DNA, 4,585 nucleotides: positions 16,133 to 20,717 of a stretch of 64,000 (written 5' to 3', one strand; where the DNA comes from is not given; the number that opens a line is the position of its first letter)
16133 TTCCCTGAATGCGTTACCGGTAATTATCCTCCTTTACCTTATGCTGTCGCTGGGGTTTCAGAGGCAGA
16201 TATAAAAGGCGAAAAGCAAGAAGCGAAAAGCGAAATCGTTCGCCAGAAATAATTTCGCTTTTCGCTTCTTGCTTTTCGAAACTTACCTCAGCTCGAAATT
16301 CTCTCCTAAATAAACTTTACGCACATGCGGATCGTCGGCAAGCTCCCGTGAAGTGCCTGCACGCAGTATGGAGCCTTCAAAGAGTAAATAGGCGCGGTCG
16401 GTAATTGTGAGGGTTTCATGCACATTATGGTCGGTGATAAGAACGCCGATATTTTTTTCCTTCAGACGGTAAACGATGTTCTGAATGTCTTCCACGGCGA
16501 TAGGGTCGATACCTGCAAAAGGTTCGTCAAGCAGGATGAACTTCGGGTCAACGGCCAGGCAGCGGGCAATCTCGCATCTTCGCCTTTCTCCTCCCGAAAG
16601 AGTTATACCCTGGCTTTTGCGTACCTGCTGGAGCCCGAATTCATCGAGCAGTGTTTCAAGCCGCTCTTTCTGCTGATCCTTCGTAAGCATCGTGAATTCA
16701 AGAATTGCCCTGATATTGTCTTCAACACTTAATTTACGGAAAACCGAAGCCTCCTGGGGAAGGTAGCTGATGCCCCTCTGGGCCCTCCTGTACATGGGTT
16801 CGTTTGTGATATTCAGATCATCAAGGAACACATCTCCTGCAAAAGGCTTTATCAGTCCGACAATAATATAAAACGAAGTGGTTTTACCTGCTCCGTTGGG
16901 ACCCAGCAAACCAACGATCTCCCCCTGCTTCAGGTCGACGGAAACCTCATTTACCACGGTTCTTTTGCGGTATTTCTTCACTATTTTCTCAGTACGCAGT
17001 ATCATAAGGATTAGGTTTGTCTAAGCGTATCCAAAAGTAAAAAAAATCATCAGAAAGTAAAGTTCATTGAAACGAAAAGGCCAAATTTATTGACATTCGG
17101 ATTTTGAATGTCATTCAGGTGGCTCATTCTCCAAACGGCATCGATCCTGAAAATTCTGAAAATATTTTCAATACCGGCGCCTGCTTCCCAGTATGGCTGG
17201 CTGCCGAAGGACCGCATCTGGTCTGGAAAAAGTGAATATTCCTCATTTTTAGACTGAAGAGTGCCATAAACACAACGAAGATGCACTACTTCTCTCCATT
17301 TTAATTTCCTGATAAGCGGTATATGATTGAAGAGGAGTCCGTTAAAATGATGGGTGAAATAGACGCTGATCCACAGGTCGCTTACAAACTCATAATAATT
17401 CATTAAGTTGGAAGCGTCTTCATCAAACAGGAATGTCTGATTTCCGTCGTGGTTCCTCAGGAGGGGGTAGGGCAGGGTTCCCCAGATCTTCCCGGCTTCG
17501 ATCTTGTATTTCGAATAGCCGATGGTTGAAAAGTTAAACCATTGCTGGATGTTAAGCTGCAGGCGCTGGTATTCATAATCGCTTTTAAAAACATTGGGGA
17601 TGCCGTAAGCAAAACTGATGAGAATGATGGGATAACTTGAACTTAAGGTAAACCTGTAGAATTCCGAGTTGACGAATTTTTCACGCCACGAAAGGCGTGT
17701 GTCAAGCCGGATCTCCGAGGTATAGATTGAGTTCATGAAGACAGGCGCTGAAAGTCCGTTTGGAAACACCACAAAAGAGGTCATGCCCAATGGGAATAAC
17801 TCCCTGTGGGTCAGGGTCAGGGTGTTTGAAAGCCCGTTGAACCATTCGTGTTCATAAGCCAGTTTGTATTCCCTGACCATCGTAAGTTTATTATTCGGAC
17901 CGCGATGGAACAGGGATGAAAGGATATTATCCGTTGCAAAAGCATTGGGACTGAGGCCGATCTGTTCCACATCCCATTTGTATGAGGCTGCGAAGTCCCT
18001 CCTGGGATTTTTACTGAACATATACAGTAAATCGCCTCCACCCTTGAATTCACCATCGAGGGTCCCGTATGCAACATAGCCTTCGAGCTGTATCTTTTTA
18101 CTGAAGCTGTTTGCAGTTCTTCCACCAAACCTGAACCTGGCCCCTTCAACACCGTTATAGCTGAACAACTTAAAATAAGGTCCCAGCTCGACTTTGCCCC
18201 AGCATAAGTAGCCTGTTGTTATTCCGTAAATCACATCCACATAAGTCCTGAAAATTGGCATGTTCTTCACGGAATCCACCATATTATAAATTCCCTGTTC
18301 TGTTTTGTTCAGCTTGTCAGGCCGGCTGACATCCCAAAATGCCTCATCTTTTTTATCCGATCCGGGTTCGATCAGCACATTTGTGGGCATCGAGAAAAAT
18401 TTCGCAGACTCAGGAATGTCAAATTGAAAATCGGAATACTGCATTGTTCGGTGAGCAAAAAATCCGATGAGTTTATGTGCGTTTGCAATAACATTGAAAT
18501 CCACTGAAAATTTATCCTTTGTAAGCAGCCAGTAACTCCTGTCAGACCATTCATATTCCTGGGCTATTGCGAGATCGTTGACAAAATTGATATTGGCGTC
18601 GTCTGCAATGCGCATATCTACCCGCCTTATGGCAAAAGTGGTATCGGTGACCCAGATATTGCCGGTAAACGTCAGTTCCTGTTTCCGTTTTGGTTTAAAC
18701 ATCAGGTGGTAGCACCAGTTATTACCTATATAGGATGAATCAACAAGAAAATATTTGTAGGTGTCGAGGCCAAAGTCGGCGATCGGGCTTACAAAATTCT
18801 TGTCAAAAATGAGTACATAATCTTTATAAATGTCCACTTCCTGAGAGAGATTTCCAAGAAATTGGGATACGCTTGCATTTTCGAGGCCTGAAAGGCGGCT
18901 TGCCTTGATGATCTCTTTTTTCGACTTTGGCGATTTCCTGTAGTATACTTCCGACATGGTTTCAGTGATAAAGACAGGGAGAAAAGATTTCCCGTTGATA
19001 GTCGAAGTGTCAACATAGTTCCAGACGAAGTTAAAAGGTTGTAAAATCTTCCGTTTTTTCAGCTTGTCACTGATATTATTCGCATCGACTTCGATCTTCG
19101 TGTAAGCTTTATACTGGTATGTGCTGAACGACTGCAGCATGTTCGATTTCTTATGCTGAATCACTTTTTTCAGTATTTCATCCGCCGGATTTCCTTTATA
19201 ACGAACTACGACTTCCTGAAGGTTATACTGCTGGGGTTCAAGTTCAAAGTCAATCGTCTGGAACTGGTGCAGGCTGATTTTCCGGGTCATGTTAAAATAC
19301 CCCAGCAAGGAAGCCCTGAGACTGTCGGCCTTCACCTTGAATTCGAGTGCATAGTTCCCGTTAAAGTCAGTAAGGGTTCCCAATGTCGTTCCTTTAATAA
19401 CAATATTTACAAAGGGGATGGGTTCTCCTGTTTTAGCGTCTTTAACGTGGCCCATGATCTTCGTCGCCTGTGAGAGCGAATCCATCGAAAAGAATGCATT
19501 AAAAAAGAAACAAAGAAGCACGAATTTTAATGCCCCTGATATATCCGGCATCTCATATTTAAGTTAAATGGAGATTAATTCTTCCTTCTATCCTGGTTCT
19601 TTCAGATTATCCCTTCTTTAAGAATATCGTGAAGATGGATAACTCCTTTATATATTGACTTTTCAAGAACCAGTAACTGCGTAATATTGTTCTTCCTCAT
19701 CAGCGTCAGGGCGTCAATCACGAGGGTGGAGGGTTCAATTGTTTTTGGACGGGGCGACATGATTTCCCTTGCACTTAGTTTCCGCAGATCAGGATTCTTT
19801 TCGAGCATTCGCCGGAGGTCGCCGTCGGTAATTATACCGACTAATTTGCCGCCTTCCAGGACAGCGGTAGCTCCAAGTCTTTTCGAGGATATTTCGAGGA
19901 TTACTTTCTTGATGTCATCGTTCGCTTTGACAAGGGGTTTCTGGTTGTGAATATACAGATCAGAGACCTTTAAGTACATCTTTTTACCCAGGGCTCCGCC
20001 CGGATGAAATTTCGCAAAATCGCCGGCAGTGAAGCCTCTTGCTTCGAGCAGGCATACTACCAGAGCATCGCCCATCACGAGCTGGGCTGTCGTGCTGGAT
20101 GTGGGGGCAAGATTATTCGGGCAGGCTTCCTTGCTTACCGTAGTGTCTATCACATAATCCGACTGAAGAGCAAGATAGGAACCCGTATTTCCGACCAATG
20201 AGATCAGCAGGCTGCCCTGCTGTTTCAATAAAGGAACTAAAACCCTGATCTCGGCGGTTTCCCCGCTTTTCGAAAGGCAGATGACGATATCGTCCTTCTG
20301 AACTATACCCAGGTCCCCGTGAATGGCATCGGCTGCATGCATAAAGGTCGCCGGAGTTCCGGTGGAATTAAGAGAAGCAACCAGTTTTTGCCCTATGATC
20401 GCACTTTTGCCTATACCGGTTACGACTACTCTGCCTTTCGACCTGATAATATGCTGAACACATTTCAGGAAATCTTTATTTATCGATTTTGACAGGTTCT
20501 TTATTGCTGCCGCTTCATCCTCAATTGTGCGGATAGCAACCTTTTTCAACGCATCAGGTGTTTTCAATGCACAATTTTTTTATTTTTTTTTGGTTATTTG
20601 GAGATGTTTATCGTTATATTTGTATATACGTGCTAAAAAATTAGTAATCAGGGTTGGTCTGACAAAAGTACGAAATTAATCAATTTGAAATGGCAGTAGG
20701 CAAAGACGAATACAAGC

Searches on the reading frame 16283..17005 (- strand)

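Call 47: search_protein_families(library=pfam, proteins=[window:16283-17005:-], max_evalue=0.001)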
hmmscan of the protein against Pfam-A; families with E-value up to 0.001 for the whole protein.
window:16283-17005:- (240 aa): 4 families
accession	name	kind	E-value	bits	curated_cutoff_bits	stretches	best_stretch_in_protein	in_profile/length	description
PF00005.33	ABC_tran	-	1e-34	120.5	25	1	19-164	2-137/137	ABC transporter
PF13304.12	AAA_21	-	1e-06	29.5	27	0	30-114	1-86/304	AAA domain, putative AbiEii toxin, Type IV TA system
PF02463.25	SMC_N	-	0.00028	20.8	40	0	86-194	97-198/220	RecF/RecN/SMC N terminal domain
PF12399.14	BCA_ABC_TP_C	-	0.0005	20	25.5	1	217-237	6-26/27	Branched-chain amino acid ATP-binding cassette transporter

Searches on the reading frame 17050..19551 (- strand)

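Call 47: search_protein_families(library=pfam, proteins=[window:17050-19551:-], max_evalue=0.001)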
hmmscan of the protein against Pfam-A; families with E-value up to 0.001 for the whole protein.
window:17050-19551:- (833 aa): 3 families
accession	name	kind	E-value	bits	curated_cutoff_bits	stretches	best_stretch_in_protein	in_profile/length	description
PF18939.6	DUF5686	-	1.4e-75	255.5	39.2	1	126-762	1-655/669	Family of unknown function (DUF5686)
PF13715.12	CarbopepD_reg_2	-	3.5e-20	72.2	32.2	1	32-116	1-88/88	CarboxypepD_reg-like domain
PF13620.12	CarboxypepD_reg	-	2.1e-09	38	32.3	1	32-104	2-81/82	Carboxypeptidase regulatory-like domain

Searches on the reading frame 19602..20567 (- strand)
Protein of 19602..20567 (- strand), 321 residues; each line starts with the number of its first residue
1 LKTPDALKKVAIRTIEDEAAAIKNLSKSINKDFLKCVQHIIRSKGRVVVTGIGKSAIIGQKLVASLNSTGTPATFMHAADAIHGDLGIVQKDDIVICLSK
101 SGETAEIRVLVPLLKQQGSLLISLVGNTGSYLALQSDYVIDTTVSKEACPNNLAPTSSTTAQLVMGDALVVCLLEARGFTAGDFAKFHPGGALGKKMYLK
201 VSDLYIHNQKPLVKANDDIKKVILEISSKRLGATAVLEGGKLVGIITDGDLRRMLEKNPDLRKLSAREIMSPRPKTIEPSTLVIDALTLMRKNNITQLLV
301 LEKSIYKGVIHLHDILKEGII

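Call 47: search_protein_families(library=pfam, proteins=[window:19602-20567:-], max_evalue=0.001)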
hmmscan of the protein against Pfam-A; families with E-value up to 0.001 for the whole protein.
window:19602-20567:- (321 aa): 2 families
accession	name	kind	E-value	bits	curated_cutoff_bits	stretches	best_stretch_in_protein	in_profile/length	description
PF01380.27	SIS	-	1.5e-27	96.4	25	1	41-171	2-130/131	SIS domain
PF00571.33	CBS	-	8.2e-19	68.1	24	2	266-318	1-54/57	CBS domain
